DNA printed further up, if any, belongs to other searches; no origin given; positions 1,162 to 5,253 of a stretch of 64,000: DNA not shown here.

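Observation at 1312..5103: Fibre-like giant protein built from a novel ~16-aa [ED][IL]GN[IV]YP periodic repeat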

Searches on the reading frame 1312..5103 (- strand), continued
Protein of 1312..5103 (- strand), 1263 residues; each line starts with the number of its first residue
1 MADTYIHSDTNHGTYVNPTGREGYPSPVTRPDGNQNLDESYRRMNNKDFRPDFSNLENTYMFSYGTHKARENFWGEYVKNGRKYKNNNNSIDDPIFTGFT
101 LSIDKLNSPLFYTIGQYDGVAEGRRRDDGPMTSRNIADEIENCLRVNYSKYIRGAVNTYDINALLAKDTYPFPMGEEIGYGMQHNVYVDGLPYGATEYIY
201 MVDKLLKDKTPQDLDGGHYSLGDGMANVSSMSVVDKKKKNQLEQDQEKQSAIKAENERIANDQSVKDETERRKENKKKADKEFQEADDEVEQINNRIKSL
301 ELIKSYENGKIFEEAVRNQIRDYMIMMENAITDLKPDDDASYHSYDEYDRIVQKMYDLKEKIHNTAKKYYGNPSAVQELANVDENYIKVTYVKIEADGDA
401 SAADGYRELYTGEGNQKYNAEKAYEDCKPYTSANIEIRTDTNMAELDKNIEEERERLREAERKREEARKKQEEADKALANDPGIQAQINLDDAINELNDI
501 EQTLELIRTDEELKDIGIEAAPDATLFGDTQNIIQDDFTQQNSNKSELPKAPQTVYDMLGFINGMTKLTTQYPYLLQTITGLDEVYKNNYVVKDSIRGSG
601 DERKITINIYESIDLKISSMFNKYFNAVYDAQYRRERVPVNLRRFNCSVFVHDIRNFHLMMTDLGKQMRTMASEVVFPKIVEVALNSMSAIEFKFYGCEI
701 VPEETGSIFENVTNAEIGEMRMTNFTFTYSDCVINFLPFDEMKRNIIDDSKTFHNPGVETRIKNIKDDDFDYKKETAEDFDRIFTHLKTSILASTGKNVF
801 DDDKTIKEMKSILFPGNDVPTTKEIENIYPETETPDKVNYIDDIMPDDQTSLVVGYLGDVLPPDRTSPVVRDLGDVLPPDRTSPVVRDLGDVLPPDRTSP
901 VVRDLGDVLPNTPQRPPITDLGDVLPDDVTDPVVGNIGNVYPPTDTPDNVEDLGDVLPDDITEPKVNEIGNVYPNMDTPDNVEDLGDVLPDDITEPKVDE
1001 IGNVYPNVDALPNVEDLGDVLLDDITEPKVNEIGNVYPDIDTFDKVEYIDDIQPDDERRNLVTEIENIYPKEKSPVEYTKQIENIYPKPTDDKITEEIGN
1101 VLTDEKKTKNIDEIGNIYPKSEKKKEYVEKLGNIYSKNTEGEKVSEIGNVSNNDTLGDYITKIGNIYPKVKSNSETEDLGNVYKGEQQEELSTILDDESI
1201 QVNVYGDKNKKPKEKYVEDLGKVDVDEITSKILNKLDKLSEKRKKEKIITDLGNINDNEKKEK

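Call 44: search_protein_families(library=phrogs, proteins=[L005:9884-11086:+, L003:8737-9975:+, L006:9686-10789:+, L005:11098-11880:+, L006:10794-11555:+], max_evalue=1)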
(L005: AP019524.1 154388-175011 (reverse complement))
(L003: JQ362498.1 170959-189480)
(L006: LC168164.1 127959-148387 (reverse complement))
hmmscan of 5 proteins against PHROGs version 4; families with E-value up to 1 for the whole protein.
L005:9884-11086:+ (401 aa): 4 families
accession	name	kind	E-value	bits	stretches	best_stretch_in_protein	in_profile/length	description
phrog_8236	-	unknown function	0.036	15.2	1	193-263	11-79/81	-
phrog_33732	-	moron, auxiliary metabolic gene and host takeover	0.049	14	1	85-139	74-129/318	glycosyltransferase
phrog_31456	-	unknown function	0.15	13.2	0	9-39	37-66/87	-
phrog_33246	-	unknown function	0.18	13.6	0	315-386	18-93/129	-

L003:8737-9975:+ (413 aa): 1 family
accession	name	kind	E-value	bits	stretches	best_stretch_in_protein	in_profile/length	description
phrog_1227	-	DNA, RNA and nucleotide metabolism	0.053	13.8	1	254-325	167-236/268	exonuclease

L006:9686-10789:+ (368 aa): 1 family
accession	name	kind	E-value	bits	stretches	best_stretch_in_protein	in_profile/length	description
phrog_34917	-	unknown function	0.12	13.6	0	89-128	46-86/99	-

L005:11098-11880:+ (261 aa): 2 families
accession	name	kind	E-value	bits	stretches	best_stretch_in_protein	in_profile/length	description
phrog_37871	-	tail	4.2e-55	188.3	1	9-256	3-257/257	baseplate protein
phrog_430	-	tail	2.9e-12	46.9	1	1-76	11-99/868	baseplate hub subunit and tail lysozyme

L006:10794-11555:+ (254 aa): 5 families
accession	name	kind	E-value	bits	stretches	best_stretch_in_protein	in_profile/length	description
phrog_37871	-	tail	1.1e-147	491.7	1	1-254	1-257/257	baseplate protein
phrog_430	-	tail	2.5e-09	37.1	1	4-42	20-62/868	baseplate hub subunit and tail lysozyme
phrog_694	-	tail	3.3e-06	26.7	1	7-35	26-54/851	baseplate hub and tail lysozyme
phrog_24510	-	unknown function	0.00033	21.6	1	117-197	42-121/134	-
phrog_5152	-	unknown function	0.13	13.6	1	124-152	43-71/82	-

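Call 45: search_protein_families(library=pfam, proteins=[L005:9884-11086:+, L003:8737-9975:+, L006:9686-10789:+, L005:11098-11880:+, L006:10794-11555:+], max_evalue=10)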
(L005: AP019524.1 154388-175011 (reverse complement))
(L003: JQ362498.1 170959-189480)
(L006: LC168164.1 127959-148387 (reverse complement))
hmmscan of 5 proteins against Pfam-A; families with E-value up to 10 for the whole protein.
L005:9884-11086:+ (401 aa): 0 families

L003:8737-9975:+ (413 aa): 1 family
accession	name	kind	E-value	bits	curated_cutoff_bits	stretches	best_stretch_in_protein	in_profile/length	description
PF15641.12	Tox-MPTase5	-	0.21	12.1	27.3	1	30-75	7-50/110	Metallopeptidase toxin 5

L006:9686-10789:+ (368 aa): 0 families

L005:11098-11880:+ (261 aa): 1 family
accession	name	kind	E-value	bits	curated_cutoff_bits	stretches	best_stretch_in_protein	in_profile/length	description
PF04717.18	Phage_base_V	-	7.8e-05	23.4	23.8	1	13-78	3-70/75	Type VI secretion system/phage-baseplate injector OB domain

L006:10794-11555:+ (254 aa): 1 family
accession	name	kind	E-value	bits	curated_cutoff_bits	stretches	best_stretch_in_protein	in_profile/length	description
PF04717.18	Phage_base_V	-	7.6e-06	26.6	23.8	1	6-74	2-71/75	Type VI secretion system/phage-baseplate injector OB domain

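Call 46: search_protein_families(library=pfam, proteins=[L001:11779-15222:-, L001:10459-10677:-], max_evalue=0.1)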
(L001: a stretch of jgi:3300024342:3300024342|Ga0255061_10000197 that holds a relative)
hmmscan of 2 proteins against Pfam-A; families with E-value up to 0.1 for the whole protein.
L001:11779-15222:- (1147 aa): 2 families
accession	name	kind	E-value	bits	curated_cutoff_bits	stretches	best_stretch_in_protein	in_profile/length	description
PF04133.19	Vps55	-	0.0094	16.2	24.6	1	441-522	27-116/120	Vacuolar protein sorting 55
PF24388.1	Permuted_GreAB-C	-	0.053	13.6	27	0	1069-1092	17-40/54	Permuted GreAB-C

L001:10459-10677:- (72 aa): 2 families
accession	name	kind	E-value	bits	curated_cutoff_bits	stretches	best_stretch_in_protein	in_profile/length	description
PF22470.1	Histone_HNS_N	-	0.0054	17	24.5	1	14-42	26-54/79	H-NS histone-like proteins, N-terminal domain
PF02696.19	SelO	-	0.045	13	22.8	1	12-70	400-458/466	Protein adenylyltransferase SelO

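Call 76: search_dna_similar(query=L003:8737-9975:+, collection=phages, mode=protein, max_evalue=0.001, max_rows=40, rows=spread)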
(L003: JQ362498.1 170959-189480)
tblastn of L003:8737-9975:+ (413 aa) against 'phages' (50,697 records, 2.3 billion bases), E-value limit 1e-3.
Records with a match: 26; places in all: 26; records where one place covers at least 80% of the query: 2.
Best place of each record, by identity: >=99% 2; <60% 24.
By first word of the organism name: Prevotella 15; Tenacibaculum 5; Sphingomonas 2; Chryseobacterium 2; uncultured 1; Flavobacterium 1.
By host as written in the record: Prevotella sp. 15; Tenacibaculum maritimum 3; Sphingomonas paucimobilis, Felix d'Herelle Reference Center for Phages host ... 2; Chryseobacterium indologenes MA9 2; Tenacibaculum sp. 2; - 1; Flavobacterium sp. B330 1.
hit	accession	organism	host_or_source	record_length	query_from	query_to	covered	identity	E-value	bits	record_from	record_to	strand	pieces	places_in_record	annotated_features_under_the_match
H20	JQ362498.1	Sphingomonas phage PAU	Sphingomonas paucimobilis, Felix ...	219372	1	413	100%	100.0%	0e+0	848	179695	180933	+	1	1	255: gp255 | 256: gp256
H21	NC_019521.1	Sphingomonas phage PAU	Sphingomonas paucimobilis, Felix ...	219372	1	413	100%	100.0%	0e+0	848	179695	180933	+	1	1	255: gp255 | 256: gp256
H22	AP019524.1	Tenacibaculum phage PTm1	Tenacibaculum maritimum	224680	51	371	78%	35.8%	4e-47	179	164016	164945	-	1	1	hypothetical protein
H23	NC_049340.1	Tenacibaculum phage PTm1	Tenacibaculum maritimum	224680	51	371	78%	35.8%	4e-47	179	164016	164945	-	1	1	hypothetical protein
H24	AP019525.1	Tenacibaculum phage PTm5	Tenacibaculum maritimum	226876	51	371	78%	35.8%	4e-47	179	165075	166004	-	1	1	hypothetical protein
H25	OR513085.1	Chryseobacterium phage MA9V-2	Chryseobacterium indologenes MA9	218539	3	273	66%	28.7%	5e-26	116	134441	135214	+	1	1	hypothetical protein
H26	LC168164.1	Tenacibaculum phage pT24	Tenacibaculum sp.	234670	49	290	59%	31.5%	1e-29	127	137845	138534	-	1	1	hypothetical protein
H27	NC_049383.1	Tenacibaculum phage pT24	Tenacibaculum sp.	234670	49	290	59%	31.5%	1e-29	127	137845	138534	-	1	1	hypothetical protein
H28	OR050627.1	Chryseobacterium phage MA9V-1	Chryseobacterium indologenes MA9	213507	18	273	62%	27.4%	3e-24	111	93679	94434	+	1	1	hypothetical protein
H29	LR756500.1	uncultured phage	metagenomic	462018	28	261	57%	26.8%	7e-13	77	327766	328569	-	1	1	record has no annotation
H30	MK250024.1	Prevotella phage Lak-B5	Prevotella sp.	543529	82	236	38%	29.9%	3e-10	69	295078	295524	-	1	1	record has no annotation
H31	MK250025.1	Prevotella phage Lak-B6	Prevotella sp.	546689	82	236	38%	29.9%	3e-10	69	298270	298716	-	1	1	record has no annotation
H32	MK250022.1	Prevotella phage Lak-B3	Prevotella sp.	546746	82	236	38%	29.9%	3e-10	69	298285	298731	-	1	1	record has no annotation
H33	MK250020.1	Prevotella phage Lak-B1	Prevotella sp.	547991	82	236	38%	29.9%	3e-10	69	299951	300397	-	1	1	record has no annotation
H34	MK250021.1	Prevotella phage Lak-B2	Prevotella sp.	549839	82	236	38%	29.9%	3e-10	69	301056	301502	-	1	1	record has no annotation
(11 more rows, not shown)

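Call 77: get_annotated_region(hit=H28, flank=9000)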
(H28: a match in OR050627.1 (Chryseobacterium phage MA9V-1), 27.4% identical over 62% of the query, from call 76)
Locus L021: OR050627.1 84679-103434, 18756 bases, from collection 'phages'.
description: Chryseobacterium phage MA9V-1, complete genome.
organism: Chryseobacterium phage MA9V-1 (NCBI taxid 2936916)
taxonomy: Viruses; Duplodnaviria; Heunggongvirae; Uroviricota; Caudoviricetes
host: Chryseobacterium indologenes MA9; source: medical sewage; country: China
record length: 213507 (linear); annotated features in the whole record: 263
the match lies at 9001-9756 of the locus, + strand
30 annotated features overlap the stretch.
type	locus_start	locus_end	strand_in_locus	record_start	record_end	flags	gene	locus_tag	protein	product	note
CDS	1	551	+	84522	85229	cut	-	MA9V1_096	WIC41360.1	hypothetical protein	-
CDS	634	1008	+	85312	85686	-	-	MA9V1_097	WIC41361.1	hypothetical protein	-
CDS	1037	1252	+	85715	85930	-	-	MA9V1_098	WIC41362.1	hypothetical protein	-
CDS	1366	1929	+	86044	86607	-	-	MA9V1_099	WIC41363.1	hypothetical protein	-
CDS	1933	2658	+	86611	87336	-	-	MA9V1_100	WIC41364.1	hypothetical protein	-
CDS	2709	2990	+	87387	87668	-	-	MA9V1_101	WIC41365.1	hypothetical protein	-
CDS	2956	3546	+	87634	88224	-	-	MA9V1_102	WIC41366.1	hypothetical protein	-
CDS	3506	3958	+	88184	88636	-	-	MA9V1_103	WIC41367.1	GNAT family N-acetyltransferase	-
CDS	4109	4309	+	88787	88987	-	-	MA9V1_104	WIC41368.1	hypothetical protein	-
CDS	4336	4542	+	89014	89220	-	-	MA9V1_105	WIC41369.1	hypothetical protein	-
CDS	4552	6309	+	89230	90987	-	-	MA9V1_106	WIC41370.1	hypothetical protein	-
CDS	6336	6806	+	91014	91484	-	-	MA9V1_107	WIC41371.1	hypothetical protein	-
CDS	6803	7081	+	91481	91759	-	-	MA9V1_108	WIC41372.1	hypothetical protein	-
CDS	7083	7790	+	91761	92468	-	-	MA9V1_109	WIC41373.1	hypothetical protein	-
CDS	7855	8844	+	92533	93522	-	-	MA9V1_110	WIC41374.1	DEDDh 3'-5' exonuclease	-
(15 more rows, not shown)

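Call 87: get_annotated_region(hit=H8, flank=6000)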
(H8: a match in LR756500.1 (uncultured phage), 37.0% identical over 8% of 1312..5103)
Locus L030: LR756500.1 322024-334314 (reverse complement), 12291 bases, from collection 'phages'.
description: uncultured phage genome assembly, chromosome: 1.
organism: uncultured phage (NCBI taxid 278008)
taxonomy: Viruses; environmental samples
host: -; source: metagenomic; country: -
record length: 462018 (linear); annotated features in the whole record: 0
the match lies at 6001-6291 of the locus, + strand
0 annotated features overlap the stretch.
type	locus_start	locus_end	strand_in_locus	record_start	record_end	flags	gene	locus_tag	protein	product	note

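Call 88: get_annotated_region(hit=H14, flank=6000)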
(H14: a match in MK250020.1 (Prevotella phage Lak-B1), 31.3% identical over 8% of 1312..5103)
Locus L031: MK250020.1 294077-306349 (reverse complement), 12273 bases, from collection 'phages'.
description: MAG: Prevotella phage Lak-B1, complete genome.
organism: Prevotella phage Lak-B1 (NCBI taxid 2491283)
taxonomy: Viruses; Duplodnaviria; Heunggongvirae; Uroviricota; Caudoviricetes
host: Prevotella sp.; source: baboon feces; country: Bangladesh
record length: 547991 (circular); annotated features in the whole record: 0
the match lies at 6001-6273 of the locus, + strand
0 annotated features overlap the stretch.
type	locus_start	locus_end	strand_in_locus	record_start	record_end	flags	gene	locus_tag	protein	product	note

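Call 115: search_protein_families(library=ncbifam, proteins=[window:1312-5103:-, L005:9884-11086:+], max_evalue=0.1)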
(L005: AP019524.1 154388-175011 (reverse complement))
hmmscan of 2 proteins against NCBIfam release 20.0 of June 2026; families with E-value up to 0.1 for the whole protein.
window:1312-5103:- (1263 aa): 0 families

L005:9884-11086:+ (401 aa): 0 families
